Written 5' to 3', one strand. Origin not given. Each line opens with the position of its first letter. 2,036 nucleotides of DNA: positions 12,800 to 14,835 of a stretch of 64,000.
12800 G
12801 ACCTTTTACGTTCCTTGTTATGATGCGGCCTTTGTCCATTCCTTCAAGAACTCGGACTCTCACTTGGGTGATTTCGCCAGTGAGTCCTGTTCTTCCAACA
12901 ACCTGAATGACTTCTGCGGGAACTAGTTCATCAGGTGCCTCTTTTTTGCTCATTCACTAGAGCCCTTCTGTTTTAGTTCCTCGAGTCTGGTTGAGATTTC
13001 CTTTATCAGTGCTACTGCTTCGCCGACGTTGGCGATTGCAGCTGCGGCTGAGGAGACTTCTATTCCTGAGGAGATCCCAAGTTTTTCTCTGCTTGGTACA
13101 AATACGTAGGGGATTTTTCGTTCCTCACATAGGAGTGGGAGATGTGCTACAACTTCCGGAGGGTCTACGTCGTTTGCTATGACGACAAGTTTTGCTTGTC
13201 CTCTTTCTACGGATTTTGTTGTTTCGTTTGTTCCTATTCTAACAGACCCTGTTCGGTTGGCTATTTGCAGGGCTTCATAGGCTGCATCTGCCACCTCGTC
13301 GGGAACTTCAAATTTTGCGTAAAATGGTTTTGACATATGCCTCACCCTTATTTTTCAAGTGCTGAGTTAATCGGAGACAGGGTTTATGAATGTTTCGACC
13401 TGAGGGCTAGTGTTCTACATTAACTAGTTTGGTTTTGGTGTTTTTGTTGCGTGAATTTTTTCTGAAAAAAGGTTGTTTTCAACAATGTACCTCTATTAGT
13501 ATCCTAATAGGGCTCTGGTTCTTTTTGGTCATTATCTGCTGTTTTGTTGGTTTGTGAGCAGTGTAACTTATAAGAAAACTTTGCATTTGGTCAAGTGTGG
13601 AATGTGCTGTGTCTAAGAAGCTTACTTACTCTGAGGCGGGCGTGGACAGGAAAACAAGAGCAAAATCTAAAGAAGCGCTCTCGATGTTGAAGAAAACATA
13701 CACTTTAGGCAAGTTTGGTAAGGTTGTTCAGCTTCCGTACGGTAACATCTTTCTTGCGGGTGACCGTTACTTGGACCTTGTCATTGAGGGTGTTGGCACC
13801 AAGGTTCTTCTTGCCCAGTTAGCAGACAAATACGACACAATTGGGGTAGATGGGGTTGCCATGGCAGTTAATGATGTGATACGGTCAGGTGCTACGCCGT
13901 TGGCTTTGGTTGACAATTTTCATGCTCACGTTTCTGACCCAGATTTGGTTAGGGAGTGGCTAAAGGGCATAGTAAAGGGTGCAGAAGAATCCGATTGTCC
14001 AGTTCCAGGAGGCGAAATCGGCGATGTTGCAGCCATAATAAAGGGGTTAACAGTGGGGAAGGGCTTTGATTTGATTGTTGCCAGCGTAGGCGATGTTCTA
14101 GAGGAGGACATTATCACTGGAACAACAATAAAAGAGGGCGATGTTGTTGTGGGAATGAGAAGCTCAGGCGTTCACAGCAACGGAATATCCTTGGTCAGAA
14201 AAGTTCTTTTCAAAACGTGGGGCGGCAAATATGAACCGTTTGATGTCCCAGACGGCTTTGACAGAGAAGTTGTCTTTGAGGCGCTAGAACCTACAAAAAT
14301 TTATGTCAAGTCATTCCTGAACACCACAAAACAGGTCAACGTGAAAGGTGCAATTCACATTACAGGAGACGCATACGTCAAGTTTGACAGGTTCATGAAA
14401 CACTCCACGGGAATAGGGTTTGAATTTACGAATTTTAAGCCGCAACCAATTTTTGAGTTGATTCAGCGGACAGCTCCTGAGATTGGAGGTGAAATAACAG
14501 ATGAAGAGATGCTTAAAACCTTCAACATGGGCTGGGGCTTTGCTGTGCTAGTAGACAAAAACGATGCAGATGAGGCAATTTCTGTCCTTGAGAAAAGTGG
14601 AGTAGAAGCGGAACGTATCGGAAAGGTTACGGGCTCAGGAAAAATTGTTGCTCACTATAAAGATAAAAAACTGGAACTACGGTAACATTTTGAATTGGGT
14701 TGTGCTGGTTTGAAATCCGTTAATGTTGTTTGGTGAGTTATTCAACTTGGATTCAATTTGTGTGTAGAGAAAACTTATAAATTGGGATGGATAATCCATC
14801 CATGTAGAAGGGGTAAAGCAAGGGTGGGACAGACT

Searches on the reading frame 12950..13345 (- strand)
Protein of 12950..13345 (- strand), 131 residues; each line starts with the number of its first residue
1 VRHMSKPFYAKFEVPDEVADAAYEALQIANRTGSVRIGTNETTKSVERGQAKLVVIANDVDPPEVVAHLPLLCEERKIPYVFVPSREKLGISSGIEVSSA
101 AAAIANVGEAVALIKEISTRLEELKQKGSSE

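Call 35: search_protein_families(library=pfam, proteins=[window:12950-13345:-], max_evalue=0.001)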
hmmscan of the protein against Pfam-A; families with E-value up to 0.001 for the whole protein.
window:12950-13345:- (131 aa): 1 family
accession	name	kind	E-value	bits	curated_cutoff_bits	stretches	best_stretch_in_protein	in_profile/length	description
PF01248.31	Ribosomal_L7Ae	-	1.6e-28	98.6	22.1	1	21-112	2-93/95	Ribosomal protein L7Ae/L30e/S12e/Gadd45 family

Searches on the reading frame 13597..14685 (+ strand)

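Call 35: search_protein_families(library=pfam, proteins=[window:13597-14685:+], max_evalue=0.001)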
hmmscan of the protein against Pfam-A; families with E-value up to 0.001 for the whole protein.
window:13597-14685:+ (362 aa): 2 families
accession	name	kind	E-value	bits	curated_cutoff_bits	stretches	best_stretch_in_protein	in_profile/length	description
PF02769.27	AIRS_C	-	5.1e-23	82.4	23.1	1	179-354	1-155/156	AIR synthase related protein, C-terminal domain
PF00586.29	AIRS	-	5e-14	53.1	24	1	56-143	12-96/112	AIR synthase related protein, N-terminal domain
